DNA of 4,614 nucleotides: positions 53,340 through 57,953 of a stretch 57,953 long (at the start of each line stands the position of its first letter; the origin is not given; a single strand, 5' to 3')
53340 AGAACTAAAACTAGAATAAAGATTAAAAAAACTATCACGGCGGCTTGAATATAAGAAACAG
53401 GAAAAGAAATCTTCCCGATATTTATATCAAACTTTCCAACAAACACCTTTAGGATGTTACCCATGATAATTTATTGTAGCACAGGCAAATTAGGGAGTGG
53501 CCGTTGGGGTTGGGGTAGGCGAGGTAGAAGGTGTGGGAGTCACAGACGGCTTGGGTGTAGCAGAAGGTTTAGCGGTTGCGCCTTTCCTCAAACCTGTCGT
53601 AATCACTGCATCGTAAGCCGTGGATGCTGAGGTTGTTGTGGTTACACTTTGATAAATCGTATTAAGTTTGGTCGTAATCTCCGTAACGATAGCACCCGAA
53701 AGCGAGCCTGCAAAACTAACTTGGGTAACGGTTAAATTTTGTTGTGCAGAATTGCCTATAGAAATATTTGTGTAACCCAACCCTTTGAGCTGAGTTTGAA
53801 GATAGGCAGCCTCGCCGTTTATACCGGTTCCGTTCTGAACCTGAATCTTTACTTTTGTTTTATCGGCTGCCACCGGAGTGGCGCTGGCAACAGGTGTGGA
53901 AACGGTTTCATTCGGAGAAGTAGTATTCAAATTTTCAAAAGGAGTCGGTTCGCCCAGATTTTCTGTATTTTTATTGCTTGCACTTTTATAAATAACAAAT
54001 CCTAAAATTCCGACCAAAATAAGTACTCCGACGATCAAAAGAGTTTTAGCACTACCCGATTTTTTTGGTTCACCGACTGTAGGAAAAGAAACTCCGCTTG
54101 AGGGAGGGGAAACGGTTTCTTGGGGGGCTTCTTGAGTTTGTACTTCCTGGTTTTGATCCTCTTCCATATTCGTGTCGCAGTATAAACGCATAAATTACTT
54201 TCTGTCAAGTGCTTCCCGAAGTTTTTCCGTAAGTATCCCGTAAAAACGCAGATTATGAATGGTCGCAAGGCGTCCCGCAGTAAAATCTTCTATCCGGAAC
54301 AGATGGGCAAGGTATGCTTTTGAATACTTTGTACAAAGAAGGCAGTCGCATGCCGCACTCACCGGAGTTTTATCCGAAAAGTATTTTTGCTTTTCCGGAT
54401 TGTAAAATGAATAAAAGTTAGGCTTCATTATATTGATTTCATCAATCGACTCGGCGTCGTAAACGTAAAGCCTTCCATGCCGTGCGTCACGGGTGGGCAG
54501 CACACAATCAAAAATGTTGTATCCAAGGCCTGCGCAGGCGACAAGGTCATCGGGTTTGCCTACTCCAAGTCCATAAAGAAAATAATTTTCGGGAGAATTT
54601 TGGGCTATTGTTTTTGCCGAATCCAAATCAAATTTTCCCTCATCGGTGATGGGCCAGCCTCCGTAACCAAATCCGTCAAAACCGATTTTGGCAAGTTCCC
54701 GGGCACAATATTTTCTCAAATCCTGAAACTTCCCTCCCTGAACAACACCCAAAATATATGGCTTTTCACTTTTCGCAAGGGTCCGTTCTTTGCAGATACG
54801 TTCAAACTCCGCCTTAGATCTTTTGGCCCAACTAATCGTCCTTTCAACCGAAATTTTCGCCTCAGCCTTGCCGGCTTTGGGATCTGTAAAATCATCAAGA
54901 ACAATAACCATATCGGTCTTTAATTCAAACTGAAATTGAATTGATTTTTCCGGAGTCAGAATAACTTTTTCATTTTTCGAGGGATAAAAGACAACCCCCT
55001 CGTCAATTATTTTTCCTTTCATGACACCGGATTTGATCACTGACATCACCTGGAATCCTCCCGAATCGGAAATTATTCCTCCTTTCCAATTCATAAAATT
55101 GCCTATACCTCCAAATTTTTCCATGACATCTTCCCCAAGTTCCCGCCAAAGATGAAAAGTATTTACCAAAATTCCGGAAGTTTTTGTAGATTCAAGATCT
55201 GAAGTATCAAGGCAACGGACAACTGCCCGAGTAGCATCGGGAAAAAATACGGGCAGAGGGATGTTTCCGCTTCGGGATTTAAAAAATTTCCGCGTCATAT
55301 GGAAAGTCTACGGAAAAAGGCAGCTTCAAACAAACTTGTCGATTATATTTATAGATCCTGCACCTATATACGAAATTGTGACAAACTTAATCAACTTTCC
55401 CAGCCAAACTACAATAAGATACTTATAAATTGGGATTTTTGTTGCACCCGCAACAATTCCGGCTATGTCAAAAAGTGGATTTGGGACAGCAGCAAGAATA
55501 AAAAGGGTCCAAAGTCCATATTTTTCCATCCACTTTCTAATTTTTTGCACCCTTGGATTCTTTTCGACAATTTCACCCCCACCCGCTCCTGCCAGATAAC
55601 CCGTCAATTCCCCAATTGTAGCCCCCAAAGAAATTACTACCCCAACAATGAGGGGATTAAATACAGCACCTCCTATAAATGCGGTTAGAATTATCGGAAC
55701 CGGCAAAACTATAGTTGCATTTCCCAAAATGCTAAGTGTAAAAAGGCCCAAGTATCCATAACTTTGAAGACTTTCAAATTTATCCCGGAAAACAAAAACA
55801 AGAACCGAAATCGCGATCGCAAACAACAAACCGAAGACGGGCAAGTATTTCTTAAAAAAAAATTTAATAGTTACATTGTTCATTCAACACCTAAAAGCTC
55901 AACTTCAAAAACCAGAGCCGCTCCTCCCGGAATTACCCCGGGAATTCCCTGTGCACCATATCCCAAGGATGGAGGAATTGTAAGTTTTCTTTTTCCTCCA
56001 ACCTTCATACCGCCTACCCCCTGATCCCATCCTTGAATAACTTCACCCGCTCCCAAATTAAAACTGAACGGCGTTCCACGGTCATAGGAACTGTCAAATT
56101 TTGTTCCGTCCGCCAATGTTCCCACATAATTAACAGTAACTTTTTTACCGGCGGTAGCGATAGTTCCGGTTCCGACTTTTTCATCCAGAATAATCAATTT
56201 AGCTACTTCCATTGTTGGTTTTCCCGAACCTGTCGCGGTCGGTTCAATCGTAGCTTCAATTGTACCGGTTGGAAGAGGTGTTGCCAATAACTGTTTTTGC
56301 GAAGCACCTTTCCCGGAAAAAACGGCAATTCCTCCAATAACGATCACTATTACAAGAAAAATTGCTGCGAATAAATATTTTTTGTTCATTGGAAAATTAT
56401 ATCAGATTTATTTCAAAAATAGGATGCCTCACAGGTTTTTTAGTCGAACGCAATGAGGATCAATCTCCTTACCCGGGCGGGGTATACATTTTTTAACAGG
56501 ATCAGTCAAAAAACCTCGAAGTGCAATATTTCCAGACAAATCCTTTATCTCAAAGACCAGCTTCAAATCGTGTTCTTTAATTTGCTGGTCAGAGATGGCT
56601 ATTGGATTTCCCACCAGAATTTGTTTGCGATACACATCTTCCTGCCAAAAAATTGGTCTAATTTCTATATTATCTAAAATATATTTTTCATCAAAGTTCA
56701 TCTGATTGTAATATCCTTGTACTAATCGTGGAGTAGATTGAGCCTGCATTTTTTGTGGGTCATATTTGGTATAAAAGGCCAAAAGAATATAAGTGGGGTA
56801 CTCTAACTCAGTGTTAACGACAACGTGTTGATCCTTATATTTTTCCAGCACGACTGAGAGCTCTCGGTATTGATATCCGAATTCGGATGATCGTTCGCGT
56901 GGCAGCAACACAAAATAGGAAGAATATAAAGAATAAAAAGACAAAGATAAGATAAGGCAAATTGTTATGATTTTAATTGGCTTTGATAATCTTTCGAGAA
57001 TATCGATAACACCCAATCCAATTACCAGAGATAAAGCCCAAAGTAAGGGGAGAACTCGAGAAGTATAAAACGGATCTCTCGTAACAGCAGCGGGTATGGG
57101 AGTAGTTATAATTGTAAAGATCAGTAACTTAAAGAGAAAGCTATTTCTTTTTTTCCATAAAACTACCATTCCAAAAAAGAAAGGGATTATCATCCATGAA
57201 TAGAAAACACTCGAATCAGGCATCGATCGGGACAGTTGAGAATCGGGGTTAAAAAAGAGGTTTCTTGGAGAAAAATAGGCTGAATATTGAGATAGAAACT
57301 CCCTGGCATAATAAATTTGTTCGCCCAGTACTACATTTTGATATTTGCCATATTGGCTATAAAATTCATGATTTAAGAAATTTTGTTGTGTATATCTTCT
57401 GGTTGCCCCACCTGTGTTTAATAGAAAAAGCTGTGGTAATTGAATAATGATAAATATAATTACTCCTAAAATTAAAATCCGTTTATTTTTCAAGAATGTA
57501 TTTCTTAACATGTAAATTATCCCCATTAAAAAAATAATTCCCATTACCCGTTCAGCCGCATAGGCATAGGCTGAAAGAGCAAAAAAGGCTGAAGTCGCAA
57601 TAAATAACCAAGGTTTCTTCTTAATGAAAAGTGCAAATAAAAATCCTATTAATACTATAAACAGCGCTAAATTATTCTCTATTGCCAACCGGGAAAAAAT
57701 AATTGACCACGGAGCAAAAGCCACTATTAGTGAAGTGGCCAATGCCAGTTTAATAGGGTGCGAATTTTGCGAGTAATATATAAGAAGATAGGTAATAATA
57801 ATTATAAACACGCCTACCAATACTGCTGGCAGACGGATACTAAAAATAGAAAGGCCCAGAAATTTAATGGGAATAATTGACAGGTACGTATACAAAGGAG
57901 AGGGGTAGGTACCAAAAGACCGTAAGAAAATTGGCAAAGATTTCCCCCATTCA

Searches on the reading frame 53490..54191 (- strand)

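Call 12: search_protein_families(library=pfam, max_evalue=1, proteins=[window:53490-54191:-])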
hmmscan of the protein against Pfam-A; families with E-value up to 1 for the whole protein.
window:53490-54191:- (233 aa): 3 families
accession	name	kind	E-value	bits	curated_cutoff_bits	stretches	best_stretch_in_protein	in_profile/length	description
PF13399.11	LytR_C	-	1.5e-07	32.6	22.2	1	114-162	2-48/86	LytR cell envelope-related transcriptional attenuator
PF13134.11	DUF3948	-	0.037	14.2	25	1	151-169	5-23/35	Protein of unknown function (DUF3948)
PF14283.11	CD1107-like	-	0.054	13.8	26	1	5-75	96-157/158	Mobile element protein CD1107-like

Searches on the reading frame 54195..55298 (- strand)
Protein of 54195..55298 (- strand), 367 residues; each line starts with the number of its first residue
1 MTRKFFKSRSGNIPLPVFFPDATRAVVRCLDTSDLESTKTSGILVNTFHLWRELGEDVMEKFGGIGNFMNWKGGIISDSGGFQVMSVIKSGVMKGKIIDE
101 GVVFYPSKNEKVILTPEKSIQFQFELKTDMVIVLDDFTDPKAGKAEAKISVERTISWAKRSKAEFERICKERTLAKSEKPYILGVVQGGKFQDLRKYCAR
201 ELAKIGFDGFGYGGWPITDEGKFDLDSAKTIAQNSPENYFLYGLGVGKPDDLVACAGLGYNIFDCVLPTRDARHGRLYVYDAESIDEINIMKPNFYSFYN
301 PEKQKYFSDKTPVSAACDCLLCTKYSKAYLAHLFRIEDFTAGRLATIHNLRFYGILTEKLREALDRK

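Call 12: search_protein_families(library=pfam, max_evalue=1, proteins=[window:54195-55298:-])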
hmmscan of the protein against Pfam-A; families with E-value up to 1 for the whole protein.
window:54195-55298:- (367 aa): 1 family
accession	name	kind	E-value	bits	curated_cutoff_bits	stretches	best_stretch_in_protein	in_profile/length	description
PF01702.25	TGT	-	3.6e-87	293.2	26.3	1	8-365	10-340/357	Queuine tRNA-ribosyltransferase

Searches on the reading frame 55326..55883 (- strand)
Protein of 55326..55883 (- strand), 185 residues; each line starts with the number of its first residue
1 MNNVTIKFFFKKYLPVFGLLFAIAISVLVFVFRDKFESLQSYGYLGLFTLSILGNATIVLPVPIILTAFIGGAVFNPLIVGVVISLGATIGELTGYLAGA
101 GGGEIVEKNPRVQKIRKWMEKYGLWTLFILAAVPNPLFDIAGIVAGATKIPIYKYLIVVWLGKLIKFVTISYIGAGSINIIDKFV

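Call 12: search_protein_families(library=pfam, max_evalue=1, proteins=[window:55326-55883:-])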
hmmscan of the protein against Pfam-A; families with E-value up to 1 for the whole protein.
window:55326-55883:- (185 aa): 1 family
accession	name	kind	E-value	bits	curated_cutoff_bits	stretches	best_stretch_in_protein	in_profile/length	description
PF09335.16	VTT_dom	-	2.7e-18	67.1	33.9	1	63-175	2-122/123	VTT domain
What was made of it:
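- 55326..55883 (-): DedA/VTT-domain membrane protein. It is a candidate recycler of the polyprenyl phosphate released outside the membrane. This role is inference only. VTT_dom, E 3e-18 (call 12).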

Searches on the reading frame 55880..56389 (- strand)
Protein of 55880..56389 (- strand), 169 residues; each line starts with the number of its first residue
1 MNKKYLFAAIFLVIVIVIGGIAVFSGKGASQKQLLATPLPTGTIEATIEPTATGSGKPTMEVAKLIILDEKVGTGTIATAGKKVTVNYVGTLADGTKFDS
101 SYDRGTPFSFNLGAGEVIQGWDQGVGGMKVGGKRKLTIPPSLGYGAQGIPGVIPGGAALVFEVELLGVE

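Call 12: search_protein_families(library=pfam, max_evalue=1, proteins=[window:55880-56389:-])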
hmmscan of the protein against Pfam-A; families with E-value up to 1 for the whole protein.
window:55880-56389:- (169 aa): 2 families
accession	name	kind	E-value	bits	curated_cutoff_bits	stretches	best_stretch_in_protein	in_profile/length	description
PF00254.34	FKBP_C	-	6.8e-37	126.1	21.1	1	78-166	5-94/94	FKBP-type peptidyl-prolyl cis-trans isomerase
PF17517.7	IgGFc_binding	-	0.056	13.1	25.6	1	82-130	40-87/297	IgGFc binding protein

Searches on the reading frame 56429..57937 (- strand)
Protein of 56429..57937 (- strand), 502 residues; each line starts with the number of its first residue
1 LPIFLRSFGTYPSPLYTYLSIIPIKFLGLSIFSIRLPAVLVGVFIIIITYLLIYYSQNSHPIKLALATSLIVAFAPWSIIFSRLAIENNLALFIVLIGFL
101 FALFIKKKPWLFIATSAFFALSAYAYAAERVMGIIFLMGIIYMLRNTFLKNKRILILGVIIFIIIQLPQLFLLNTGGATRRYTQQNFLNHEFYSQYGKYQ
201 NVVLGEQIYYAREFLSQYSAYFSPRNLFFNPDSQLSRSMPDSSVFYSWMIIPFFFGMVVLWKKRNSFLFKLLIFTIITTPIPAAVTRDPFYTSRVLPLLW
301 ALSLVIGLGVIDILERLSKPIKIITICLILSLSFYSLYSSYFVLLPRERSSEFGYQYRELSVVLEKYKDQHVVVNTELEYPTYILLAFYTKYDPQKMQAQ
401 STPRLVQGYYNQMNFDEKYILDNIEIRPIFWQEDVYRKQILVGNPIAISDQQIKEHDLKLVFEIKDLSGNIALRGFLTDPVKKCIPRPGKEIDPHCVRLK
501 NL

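Call 5: search_protein_families(library=pfam, max_evalue=0.01, proteins=[window:56429-57937:-])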
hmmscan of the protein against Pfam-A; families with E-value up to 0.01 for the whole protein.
window:56429-57937:- (502 aa): 0 families

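Call 12: search_protein_families(library=pfam, max_evalue=1, proteins=[window:56429-57937:-])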
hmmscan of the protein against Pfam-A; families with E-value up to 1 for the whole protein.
window:56429-57937:- (502 aa): 0 families

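Call 36: search_protein_families(library=ncbifam, max_evalue=0.01, proteins=[window:56429-57937:-])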
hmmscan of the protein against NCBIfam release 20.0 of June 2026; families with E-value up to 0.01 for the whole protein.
window:56429-57937:- (502 aa): 1 family
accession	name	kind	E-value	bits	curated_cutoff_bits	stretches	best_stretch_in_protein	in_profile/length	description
TIGR03663.1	TIGR03663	subfamily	9.5e-06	24.9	126.25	1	14-147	53-185/435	flippase activity-associated protein Agl23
